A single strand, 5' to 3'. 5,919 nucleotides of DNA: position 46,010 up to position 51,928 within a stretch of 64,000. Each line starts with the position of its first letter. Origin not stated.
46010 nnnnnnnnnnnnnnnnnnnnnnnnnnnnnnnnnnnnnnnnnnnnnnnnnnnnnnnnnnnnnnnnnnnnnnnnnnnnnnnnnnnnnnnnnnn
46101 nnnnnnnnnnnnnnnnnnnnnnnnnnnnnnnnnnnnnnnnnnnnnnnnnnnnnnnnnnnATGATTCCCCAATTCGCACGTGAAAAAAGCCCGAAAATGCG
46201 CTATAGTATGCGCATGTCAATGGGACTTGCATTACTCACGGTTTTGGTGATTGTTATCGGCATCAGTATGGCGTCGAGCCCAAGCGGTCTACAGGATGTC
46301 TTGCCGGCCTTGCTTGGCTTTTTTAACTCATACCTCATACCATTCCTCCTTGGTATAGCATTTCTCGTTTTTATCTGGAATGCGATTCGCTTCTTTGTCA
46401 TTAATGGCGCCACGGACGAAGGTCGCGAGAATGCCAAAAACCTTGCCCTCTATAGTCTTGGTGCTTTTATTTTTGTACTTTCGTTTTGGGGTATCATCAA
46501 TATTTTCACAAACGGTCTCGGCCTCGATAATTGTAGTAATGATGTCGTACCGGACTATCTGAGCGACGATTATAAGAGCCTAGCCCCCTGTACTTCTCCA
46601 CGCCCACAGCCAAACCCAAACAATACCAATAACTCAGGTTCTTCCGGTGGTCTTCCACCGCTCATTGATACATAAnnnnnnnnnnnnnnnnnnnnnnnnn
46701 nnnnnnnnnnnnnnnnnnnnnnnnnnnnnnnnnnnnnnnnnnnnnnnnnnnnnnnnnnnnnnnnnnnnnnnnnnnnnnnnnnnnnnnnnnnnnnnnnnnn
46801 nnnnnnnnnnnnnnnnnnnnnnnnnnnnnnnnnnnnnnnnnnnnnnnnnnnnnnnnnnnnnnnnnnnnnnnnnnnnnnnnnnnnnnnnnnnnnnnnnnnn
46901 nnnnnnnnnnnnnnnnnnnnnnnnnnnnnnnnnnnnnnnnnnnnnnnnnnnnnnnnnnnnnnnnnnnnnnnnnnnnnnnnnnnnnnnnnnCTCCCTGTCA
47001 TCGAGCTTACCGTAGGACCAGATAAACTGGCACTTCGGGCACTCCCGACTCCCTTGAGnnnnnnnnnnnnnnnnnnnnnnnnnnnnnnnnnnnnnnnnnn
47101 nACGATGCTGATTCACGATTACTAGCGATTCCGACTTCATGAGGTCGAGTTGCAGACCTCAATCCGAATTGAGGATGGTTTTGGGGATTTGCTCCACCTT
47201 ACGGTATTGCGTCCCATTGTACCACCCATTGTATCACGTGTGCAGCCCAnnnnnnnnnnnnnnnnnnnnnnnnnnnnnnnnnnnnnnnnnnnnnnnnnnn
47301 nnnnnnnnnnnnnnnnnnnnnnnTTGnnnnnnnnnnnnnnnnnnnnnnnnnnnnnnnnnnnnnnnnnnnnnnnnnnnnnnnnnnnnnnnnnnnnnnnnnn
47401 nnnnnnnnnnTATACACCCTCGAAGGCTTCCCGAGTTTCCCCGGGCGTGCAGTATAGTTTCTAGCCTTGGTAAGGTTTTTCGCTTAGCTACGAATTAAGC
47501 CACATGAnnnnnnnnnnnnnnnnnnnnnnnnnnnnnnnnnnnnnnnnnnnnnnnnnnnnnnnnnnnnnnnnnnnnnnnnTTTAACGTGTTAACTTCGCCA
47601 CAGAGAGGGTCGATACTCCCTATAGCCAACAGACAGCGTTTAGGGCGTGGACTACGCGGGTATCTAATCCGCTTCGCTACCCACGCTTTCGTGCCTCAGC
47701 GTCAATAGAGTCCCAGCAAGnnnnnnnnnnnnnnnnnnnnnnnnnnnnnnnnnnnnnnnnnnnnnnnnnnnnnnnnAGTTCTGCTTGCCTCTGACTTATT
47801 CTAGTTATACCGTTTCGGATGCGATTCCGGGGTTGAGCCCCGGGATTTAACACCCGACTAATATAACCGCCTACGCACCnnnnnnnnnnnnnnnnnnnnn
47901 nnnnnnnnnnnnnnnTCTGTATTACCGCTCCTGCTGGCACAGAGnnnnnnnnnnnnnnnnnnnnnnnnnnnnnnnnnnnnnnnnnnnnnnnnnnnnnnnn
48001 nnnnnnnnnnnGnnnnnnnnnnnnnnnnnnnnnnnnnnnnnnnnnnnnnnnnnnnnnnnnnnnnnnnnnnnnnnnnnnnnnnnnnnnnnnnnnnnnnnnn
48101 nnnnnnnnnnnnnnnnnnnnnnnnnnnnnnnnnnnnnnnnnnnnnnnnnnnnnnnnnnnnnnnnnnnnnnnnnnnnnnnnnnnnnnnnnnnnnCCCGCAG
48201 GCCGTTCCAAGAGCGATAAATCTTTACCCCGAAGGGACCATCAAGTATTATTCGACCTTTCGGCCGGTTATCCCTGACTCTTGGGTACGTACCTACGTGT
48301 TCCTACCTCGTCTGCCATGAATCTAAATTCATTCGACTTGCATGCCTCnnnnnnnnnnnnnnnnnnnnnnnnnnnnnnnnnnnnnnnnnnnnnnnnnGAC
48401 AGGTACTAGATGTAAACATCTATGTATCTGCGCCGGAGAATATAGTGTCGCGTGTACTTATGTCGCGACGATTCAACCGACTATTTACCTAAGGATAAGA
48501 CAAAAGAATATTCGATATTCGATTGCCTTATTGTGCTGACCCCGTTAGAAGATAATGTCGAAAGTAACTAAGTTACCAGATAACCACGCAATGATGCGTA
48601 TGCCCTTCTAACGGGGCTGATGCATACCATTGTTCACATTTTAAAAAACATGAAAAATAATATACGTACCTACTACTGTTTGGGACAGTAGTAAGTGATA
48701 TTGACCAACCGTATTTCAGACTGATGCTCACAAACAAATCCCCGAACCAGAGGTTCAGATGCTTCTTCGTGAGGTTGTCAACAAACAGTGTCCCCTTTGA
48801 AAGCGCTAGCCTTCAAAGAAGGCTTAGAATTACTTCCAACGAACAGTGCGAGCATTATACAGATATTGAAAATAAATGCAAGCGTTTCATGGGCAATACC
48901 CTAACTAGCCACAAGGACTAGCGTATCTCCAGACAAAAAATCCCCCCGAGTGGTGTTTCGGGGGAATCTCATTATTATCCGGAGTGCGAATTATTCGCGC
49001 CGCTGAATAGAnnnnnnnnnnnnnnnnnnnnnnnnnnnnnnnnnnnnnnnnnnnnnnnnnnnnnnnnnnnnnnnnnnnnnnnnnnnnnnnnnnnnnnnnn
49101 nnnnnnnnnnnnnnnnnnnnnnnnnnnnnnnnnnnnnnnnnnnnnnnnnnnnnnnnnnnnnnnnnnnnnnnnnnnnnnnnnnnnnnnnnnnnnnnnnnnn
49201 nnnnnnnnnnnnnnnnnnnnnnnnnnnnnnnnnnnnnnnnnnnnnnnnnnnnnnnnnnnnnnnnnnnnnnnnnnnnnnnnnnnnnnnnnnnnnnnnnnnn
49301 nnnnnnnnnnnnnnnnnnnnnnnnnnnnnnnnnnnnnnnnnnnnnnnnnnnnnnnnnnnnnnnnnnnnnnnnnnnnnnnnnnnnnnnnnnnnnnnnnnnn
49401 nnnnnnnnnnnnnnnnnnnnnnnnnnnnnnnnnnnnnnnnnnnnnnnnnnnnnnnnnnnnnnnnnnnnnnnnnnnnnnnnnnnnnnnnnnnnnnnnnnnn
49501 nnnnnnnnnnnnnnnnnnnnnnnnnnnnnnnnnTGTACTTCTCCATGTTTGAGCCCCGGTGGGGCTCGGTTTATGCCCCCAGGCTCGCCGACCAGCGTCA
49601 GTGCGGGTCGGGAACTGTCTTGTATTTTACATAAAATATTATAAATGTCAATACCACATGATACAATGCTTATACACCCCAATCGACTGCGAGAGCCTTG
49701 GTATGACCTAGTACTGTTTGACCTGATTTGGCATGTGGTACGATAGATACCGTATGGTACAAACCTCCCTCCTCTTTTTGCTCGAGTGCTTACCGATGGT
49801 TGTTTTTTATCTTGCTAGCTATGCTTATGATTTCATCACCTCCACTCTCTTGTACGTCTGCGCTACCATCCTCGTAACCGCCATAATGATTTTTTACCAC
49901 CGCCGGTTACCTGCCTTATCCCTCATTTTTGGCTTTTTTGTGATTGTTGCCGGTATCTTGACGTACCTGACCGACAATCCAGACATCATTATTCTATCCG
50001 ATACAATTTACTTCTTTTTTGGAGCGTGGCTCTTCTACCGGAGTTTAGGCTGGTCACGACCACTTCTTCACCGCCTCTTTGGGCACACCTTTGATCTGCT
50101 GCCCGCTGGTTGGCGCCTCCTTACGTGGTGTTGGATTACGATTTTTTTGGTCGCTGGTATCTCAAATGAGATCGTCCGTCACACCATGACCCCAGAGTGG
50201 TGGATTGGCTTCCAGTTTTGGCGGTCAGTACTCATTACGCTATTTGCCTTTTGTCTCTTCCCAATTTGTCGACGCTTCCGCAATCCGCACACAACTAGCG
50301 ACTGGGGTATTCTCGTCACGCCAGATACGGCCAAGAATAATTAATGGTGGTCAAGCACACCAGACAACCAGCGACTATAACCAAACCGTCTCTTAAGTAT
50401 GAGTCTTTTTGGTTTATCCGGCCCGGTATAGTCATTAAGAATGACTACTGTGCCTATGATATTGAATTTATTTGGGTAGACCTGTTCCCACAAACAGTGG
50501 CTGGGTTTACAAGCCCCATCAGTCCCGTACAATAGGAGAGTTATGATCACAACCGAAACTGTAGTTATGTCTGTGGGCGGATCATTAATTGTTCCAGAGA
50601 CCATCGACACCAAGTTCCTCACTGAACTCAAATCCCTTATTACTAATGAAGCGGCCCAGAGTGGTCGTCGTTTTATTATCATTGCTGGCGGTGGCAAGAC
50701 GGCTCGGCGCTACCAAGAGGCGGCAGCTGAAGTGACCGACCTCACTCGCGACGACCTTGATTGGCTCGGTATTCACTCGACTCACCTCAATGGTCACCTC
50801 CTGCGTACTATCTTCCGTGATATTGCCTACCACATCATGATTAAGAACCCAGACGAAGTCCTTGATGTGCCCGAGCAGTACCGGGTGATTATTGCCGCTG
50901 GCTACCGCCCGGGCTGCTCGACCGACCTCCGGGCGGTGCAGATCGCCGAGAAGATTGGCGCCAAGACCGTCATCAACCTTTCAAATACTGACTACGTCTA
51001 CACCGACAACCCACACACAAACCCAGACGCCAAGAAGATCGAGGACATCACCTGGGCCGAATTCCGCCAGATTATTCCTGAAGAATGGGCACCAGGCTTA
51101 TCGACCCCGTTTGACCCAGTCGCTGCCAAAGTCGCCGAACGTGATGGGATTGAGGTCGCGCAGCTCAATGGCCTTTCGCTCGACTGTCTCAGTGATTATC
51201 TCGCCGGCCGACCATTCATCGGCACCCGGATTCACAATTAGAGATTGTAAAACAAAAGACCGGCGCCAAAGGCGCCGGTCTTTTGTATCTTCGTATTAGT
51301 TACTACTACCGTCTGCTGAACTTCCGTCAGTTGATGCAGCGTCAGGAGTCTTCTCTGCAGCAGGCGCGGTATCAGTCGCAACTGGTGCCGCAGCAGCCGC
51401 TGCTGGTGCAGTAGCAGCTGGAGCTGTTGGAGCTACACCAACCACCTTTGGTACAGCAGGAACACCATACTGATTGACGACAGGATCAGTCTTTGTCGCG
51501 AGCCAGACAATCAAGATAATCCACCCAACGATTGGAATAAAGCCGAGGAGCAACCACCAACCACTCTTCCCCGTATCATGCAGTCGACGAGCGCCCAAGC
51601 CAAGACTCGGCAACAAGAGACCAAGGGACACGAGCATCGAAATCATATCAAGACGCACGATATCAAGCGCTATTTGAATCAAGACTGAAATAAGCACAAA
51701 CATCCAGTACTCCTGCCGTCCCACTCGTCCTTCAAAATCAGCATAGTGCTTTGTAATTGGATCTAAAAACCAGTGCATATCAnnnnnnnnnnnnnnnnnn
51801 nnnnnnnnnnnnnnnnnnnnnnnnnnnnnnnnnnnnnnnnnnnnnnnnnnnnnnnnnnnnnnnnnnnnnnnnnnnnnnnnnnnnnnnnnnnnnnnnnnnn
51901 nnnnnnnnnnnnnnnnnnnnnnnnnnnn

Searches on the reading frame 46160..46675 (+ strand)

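Call 9: search_protein_families(library=pfam, proteins=[window:46160-46675:+], max_evalue=0.001)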
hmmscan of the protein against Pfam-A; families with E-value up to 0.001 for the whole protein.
window:46160-46675:+ (171 aa): 1 family
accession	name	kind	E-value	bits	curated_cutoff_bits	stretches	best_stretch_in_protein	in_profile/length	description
PF18895.5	T4SS_pilin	-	1.2e-05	25.7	26.6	1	63-116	20-71/71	Type IV secretion system pilin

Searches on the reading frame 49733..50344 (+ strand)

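Call 9: search_protein_families(library=pfam, proteins=[window:49733-50344:+], max_evalue=0.001)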
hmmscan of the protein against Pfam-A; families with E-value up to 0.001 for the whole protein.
window:49733-50344:+ (203 aa): 1 family
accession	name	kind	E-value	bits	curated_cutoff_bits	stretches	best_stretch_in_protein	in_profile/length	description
PF04279.20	IspA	-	2.5e-26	93.4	28.7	1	15-173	3-162/176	Intracellular septation protein A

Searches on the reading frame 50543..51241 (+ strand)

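Call 9: search_protein_families(library=pfam, proteins=[window:50543-51241:+], max_evalue=0.001)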
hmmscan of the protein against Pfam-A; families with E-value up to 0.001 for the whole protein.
window:50543-51241:+ (232 aa): 1 family
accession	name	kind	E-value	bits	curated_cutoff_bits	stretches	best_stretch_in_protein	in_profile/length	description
PF00696.33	AA_kinase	-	1.6e-26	94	24.9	1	6-205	2-230/234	Amino acid kinase family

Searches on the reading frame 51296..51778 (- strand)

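Call 10: search_protein_families(library=pfam, proteins=[window:51296-51778:-], max_evalue=0.001)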
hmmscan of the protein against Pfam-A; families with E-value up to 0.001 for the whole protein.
window:51296-51778:- (160 aa): 1 family
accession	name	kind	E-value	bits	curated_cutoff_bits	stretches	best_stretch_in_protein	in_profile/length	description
PF05656.20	DUF805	-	3.8e-27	95.4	25.7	1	12-105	1-110/111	Protein of unknown function (DUF805)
